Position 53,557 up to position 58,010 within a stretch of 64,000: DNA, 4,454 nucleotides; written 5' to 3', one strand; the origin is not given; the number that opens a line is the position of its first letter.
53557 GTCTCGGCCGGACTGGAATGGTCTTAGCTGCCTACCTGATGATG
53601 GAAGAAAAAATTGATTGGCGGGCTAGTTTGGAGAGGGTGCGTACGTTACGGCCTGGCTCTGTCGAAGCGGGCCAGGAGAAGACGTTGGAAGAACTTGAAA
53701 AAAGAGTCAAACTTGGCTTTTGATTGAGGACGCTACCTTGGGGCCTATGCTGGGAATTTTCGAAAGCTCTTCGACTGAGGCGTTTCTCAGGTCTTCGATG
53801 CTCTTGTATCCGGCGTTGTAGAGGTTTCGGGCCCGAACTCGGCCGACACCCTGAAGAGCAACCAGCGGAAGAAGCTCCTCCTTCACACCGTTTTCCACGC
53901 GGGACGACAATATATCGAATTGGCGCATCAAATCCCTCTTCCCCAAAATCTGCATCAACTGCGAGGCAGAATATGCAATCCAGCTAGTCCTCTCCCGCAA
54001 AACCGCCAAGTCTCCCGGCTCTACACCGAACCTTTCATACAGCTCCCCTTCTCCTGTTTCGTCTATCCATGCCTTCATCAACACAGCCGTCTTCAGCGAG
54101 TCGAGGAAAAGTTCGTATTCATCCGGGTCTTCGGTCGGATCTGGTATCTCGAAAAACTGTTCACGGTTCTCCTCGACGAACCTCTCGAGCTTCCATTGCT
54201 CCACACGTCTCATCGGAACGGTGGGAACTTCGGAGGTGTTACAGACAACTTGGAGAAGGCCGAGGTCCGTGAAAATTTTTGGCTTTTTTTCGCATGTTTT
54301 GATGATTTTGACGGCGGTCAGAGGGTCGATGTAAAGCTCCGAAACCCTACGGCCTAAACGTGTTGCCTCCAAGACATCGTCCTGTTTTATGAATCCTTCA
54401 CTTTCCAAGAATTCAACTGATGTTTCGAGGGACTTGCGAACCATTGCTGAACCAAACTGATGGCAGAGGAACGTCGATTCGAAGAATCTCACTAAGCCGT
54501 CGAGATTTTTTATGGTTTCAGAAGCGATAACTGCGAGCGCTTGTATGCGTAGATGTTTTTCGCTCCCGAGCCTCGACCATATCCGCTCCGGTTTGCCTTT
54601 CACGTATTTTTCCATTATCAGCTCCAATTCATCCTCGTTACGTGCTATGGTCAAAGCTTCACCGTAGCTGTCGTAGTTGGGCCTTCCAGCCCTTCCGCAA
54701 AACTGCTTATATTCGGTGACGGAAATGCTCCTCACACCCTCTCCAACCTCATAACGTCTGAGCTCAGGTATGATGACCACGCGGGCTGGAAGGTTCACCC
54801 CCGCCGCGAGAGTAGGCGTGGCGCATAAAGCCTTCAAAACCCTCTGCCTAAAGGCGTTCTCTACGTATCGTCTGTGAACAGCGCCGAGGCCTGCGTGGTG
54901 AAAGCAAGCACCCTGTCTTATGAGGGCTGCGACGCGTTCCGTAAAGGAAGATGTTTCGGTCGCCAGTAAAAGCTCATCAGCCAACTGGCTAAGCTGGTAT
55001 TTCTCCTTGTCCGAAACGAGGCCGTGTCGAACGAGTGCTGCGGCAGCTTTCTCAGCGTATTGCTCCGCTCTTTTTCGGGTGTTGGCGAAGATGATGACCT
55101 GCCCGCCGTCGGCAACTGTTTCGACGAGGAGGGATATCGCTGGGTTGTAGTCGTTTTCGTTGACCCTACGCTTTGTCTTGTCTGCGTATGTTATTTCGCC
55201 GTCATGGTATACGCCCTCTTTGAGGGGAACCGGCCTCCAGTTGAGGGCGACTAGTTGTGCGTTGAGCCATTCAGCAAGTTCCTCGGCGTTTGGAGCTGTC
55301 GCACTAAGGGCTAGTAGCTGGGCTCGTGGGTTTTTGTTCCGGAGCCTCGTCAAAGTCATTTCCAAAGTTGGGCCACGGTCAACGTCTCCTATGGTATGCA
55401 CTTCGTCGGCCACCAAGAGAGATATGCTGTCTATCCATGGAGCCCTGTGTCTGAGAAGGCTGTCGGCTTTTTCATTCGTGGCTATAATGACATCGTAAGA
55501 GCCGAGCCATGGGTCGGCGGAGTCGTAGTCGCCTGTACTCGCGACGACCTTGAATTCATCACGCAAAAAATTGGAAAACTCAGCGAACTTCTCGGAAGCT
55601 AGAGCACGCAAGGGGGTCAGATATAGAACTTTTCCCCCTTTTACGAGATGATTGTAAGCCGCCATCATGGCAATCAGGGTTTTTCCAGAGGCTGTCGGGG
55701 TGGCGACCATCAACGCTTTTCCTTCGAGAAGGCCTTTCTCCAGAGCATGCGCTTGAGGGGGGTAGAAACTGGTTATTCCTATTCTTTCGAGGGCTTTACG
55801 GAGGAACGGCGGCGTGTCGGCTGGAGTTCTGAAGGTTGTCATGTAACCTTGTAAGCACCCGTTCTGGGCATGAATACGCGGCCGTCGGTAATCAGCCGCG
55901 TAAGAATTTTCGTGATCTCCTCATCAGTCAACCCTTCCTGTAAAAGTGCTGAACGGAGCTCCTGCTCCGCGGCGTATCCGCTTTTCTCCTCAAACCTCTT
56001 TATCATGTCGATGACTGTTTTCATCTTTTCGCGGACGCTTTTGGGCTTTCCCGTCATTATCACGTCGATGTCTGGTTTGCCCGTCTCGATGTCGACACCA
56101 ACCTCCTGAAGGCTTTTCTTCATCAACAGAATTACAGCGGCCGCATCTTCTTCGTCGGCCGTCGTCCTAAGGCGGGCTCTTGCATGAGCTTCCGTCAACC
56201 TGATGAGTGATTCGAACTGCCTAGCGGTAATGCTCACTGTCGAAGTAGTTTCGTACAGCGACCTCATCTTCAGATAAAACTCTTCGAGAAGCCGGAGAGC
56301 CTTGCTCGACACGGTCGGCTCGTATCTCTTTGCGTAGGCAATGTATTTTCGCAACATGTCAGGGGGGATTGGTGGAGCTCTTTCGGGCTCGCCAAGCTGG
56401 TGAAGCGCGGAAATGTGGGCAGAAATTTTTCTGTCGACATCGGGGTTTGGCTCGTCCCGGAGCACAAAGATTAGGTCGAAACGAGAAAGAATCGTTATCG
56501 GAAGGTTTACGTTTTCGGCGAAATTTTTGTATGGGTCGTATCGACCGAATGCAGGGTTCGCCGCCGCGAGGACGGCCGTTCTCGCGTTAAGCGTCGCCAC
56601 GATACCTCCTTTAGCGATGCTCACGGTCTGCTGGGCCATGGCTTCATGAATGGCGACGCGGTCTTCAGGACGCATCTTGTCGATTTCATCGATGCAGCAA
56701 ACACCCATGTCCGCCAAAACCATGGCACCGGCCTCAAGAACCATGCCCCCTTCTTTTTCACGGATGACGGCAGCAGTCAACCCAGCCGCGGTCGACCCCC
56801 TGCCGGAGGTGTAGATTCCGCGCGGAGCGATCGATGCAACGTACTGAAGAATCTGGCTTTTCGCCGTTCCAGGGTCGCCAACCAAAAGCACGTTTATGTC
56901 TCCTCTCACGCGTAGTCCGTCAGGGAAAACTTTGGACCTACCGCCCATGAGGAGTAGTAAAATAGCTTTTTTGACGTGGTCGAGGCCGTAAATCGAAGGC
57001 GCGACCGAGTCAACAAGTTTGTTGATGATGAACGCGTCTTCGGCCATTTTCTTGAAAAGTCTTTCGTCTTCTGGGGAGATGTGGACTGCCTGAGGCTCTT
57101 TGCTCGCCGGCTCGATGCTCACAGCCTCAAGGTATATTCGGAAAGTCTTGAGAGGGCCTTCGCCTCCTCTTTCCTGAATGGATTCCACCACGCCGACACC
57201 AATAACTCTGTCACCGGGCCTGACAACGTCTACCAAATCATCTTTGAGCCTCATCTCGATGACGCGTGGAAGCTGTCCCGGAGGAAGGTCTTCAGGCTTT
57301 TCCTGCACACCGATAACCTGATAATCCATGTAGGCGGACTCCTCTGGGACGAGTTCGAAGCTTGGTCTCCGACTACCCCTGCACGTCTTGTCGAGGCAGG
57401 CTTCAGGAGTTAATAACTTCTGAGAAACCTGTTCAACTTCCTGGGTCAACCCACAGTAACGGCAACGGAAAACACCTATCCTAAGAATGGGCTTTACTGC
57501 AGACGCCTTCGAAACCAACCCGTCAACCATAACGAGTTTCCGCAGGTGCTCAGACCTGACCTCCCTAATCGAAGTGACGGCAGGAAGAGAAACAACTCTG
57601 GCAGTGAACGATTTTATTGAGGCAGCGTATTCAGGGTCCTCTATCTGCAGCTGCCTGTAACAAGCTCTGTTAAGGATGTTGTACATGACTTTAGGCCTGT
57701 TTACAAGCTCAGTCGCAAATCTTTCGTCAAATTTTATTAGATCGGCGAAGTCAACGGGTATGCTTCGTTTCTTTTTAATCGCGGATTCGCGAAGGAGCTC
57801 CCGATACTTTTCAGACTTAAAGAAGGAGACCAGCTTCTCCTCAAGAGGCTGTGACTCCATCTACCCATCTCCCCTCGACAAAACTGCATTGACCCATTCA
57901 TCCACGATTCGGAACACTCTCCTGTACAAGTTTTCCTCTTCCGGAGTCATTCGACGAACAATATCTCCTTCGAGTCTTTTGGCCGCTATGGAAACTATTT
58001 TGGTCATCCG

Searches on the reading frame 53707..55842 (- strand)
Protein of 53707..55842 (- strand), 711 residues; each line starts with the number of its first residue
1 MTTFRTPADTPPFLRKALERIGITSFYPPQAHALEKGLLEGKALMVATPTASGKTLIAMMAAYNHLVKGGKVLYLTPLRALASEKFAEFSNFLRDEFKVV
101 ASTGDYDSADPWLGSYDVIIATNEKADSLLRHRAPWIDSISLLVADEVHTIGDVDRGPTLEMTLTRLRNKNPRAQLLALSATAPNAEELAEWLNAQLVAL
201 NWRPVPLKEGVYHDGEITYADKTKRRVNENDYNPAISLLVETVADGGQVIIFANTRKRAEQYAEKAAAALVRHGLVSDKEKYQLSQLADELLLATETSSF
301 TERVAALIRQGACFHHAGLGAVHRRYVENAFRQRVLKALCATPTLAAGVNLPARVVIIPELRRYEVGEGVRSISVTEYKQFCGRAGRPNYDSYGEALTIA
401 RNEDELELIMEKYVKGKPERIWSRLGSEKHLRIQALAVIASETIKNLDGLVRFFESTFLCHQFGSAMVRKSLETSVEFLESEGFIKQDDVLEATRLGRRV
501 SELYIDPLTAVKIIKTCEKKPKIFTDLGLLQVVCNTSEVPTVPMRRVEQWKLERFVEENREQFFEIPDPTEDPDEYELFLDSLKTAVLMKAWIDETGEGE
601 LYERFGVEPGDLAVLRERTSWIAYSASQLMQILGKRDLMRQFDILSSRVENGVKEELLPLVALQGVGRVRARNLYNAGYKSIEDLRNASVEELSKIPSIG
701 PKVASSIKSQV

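Call 29: search_protein_families(library=pfam, proteins=[window:53707-55842:-], max_evalue=0.00001)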
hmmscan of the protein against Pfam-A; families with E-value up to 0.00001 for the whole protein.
window:53707-55842:- (711 aa): 9 families
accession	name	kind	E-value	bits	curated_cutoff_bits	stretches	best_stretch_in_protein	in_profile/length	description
PF00270.35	DEAD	-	3.9e-32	111.7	26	1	28-188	2-166/167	DEAD/DEAH box helicase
PF21280.2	Helicase_dom4_arc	-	1.3e-31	109.5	27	1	527-652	1-125/125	Archaeal helicase, domain 4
PF14520.12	HHH_5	-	5.2e-13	49.7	27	1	660-709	4-53/57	Helix-hairpin-helix domain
PF00271.37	Helicase_C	-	1.9e-11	44.6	23.5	1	311-388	41-109/110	Helicase conserved C-terminal domain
PF04851.21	ResIII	-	2.2e-11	44.4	22.5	1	27-183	5-162/164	Type III restriction enzyme, res subunit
PF12826.13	HHH_2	-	3.7e-09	37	27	1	665-708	10-52/64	Helix-hairpin-helix motif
PF00633.29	HHH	-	3e-08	33.6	24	0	681-709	1-29/30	Helix-hairpin-helix motif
PF10391.15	DNA_pol_lambd_f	-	1.8e-06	28.1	29.8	1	665-700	8-43/51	Fingers domain of DNA polymerase lambda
PF20470.4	HTH_61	-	4.7e-06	27.3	24.3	0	395-486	2-92/92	Helix-turn-helix domain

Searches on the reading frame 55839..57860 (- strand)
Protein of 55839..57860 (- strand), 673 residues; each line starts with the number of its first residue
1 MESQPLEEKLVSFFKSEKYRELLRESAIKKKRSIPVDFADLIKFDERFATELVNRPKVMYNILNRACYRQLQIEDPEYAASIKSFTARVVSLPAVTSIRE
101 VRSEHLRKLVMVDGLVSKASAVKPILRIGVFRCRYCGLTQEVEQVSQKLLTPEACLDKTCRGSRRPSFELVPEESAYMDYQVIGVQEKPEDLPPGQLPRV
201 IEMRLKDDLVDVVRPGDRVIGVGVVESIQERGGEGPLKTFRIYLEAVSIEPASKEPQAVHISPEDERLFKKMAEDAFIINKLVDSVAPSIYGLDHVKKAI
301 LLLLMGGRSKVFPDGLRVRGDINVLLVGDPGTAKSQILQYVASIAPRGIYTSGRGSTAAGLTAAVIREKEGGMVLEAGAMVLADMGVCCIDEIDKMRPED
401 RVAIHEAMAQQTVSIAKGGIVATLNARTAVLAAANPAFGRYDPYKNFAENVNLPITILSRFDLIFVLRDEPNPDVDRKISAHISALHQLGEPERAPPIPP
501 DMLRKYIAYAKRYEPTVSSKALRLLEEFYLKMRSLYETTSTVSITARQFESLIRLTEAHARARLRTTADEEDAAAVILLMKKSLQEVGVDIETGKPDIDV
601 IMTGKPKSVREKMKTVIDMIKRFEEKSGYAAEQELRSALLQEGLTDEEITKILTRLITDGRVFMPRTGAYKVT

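Call 29: search_protein_families(library=pfam, proteins=[window:55839-57860:-], max_evalue=0.00001)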
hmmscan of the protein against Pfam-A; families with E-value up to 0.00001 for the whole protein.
window:55839-57860:- (673 aa): 6 families
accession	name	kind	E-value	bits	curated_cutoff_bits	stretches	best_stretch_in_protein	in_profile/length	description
PF00493.29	MCM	-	1.2e-97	325.8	23.3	1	266-487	2-224/224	MCM P-loop domain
PF17207.9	MCM_OB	-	9.9e-34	116.3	24.8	1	98-228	2-125/126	MCM OB domain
PF17855.7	MCM_lid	-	8.7e-23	81.1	27.4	1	501-584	1-87/87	MCM AAA-lid domain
PF14551.11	MCM_N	-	1.6e-09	38.5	24.9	1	16-88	18-92/95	MCM N-terminal domain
PF07728.20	AAA_5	-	2.5e-07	31.2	22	1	323-437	1-124/139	AAA domain (dynein-related subfamily)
PF01078.27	Mg_chelatase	-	5.4e-07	29.7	20.3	0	371-437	93-159/207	Magnesium chelatase, subunit ChlI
